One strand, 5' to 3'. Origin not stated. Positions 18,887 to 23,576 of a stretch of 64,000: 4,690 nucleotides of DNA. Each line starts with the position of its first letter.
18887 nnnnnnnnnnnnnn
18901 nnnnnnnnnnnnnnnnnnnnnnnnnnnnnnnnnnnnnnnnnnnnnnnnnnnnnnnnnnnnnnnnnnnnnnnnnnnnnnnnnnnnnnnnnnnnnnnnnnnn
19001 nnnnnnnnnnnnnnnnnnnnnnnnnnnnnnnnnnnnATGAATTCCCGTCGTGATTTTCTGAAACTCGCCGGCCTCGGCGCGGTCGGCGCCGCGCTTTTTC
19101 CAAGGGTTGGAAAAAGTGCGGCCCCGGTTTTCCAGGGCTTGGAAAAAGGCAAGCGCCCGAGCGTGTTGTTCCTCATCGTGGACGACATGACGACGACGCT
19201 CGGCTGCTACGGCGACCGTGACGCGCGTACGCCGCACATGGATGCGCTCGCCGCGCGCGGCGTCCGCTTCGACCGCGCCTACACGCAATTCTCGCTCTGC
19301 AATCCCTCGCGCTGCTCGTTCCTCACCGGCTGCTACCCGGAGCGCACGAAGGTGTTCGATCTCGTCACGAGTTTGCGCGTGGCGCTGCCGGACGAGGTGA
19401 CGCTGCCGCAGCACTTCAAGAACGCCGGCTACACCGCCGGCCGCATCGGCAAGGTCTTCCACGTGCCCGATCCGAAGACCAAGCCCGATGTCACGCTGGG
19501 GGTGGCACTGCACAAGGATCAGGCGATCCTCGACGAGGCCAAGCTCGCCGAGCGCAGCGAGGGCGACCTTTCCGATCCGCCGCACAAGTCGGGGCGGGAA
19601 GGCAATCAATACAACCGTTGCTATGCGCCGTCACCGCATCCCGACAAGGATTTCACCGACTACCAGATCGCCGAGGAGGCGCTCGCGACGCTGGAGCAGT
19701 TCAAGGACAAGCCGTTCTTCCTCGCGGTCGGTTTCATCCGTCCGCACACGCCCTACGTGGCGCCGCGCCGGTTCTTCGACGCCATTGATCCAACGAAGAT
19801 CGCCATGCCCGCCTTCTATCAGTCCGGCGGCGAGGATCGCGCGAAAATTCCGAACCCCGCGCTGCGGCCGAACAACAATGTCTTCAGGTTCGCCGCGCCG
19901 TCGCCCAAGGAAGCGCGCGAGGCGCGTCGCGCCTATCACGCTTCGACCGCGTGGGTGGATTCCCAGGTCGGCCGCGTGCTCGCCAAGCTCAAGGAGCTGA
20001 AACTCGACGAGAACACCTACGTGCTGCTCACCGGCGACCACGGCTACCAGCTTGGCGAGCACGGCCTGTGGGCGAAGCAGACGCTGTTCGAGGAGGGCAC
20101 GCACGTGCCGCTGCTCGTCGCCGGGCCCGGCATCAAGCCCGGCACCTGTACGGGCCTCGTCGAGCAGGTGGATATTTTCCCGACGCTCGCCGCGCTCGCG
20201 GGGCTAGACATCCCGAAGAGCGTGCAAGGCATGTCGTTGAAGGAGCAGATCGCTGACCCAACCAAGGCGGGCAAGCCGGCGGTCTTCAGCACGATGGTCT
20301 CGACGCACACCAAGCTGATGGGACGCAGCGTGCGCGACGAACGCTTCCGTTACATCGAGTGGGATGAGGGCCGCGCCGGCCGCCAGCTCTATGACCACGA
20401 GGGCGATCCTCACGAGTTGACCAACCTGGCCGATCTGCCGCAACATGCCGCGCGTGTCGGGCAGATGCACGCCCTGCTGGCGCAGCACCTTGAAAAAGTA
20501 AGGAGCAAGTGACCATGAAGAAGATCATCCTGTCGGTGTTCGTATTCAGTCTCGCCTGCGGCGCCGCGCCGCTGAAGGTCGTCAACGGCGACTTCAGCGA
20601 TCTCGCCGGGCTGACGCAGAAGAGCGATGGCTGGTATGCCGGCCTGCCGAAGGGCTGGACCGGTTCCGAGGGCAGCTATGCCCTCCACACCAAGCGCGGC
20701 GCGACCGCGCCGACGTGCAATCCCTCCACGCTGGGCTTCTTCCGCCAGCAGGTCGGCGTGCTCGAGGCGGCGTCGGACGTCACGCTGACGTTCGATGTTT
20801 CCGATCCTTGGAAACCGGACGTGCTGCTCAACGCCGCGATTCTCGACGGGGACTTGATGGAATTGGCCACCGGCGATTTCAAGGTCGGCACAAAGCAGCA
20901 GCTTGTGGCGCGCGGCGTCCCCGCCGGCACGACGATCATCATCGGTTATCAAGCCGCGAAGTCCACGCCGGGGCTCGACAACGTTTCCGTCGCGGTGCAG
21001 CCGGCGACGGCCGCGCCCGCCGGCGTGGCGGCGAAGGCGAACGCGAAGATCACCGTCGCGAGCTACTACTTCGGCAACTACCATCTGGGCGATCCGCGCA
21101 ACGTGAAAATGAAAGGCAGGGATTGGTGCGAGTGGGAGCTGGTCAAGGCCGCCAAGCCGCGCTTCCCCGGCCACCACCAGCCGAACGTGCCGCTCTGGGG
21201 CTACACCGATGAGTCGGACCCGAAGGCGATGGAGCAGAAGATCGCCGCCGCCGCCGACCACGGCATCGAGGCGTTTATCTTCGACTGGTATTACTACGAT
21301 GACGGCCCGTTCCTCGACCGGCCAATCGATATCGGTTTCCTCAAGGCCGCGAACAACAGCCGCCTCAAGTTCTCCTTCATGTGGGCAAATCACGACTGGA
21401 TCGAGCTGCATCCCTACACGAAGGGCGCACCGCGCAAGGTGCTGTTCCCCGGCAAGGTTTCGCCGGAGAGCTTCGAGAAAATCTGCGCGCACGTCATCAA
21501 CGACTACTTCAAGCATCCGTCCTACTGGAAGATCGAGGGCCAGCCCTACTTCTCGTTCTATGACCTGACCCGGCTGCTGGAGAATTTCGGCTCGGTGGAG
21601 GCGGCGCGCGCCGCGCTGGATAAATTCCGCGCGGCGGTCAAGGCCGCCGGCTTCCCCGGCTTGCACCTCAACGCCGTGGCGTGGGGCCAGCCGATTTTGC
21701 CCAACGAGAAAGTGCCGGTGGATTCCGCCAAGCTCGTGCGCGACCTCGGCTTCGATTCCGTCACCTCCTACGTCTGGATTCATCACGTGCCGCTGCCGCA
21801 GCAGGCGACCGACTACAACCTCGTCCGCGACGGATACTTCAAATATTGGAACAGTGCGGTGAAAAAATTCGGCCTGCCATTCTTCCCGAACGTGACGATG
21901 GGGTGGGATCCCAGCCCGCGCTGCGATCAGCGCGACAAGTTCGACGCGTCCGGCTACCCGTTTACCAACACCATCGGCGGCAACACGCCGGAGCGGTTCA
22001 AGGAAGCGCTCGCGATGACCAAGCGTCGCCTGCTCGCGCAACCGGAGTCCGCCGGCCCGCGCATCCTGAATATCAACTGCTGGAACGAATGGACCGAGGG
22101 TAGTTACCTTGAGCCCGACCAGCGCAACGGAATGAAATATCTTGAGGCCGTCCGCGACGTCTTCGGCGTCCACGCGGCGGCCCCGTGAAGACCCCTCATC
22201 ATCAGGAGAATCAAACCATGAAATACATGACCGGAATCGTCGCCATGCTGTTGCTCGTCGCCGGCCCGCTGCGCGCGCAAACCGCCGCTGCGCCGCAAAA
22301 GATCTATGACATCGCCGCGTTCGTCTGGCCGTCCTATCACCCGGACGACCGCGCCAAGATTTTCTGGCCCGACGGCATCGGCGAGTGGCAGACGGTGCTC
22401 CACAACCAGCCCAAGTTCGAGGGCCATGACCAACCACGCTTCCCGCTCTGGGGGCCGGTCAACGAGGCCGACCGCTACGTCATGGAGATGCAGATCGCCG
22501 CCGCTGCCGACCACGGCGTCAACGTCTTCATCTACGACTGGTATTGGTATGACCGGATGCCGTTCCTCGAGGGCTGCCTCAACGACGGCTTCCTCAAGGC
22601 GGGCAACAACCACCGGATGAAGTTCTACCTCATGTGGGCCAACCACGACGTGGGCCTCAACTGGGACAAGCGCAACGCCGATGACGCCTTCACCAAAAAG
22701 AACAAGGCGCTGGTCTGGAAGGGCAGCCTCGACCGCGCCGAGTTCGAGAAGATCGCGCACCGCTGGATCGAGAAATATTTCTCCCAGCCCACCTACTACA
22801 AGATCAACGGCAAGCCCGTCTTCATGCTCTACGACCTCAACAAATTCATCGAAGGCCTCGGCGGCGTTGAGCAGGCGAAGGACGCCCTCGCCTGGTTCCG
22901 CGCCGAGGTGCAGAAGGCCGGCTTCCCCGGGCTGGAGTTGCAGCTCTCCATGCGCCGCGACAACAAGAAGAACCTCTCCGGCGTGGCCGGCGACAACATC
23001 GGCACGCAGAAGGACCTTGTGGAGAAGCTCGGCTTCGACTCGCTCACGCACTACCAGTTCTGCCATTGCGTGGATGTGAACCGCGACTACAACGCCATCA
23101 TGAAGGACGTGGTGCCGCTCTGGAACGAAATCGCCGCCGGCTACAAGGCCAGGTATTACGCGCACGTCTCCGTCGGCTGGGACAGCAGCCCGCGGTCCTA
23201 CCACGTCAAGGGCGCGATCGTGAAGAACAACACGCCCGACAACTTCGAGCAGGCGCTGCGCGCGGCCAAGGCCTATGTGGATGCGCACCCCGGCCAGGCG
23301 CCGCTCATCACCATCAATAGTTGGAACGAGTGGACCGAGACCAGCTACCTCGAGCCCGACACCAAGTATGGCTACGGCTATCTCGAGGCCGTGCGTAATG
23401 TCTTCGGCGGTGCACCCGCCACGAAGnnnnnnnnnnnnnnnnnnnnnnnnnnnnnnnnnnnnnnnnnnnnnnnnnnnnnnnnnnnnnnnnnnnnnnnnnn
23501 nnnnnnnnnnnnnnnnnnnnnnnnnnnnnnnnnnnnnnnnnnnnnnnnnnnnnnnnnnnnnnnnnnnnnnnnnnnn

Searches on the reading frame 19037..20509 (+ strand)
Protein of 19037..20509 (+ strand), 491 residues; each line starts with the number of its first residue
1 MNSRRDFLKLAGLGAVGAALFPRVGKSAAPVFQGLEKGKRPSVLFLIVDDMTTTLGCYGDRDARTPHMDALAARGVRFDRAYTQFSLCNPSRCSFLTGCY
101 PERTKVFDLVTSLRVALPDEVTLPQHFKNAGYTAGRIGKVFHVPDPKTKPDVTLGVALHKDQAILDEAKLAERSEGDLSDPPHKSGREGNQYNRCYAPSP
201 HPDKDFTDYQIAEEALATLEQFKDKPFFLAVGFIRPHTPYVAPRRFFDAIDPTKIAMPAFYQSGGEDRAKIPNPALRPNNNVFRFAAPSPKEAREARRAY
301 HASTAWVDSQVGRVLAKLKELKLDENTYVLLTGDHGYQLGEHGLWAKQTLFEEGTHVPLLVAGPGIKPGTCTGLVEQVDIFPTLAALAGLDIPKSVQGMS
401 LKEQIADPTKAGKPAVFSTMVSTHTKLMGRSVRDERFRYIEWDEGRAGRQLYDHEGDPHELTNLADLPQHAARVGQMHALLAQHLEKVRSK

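Call 22: search_protein_families(library=pfam, proteins=[window:19037-20509:+])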
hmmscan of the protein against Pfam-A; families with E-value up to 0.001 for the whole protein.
window:19037-20509:+ (491 aa): 4 families
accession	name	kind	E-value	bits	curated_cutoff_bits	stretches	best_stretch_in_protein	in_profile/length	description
PF00884.28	Sulfatase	-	2.7e-47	162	25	1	41-389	1-300/301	Sulfatase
PF16347.10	SGSH_C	-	1.4e-19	71.2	29.3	1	340-484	1-151/154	N-sulphoglucosamine sulphohydrolase, C-terminal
PF01663.27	Phosphodiest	-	3.5e-09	37.2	23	1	300-341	184-227/342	Type I phosphodiesterase / nucleotide pyrophosphatase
PF10518.14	TAT_signal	-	0.00042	20.6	22.7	0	2-20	2-20/21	TAT (twin-arginine translocation) pathway signal sequence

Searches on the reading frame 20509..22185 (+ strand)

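Call 22: search_protein_families(library=pfam, proteins=[window:20509-22185:+])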
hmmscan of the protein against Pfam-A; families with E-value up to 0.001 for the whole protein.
window:20509-22185:+ (559 aa): 2 families
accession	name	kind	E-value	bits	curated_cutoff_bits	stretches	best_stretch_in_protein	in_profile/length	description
PF14307.12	Glyco_tran_WbsX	-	4.6e-48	164.9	25.1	1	185-548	3-350/350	Glycosyltransferase WbsX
PF16317.11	Glyco_hydro_99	-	2.3e-05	24.2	33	0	237-352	69-162/341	Glycosyl hydrolase family 99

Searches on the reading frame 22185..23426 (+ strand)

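Call 22: search_protein_families(library=pfam, proteins=[window:22185-23426:+])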
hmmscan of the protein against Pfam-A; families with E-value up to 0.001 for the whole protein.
window:22185-23426:+ (414 aa): 2 families
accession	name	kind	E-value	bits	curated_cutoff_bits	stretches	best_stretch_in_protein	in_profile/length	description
PF14307.12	Glyco_tran_WbsX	-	6.7e-52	177.5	25.1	1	44-403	2-350/350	Glycosyltransferase WbsX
PF16317.11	Glyco_hydro_99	-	3.2e-05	23.7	33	0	183-219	128-164/341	Glycosyl hydrolase family 99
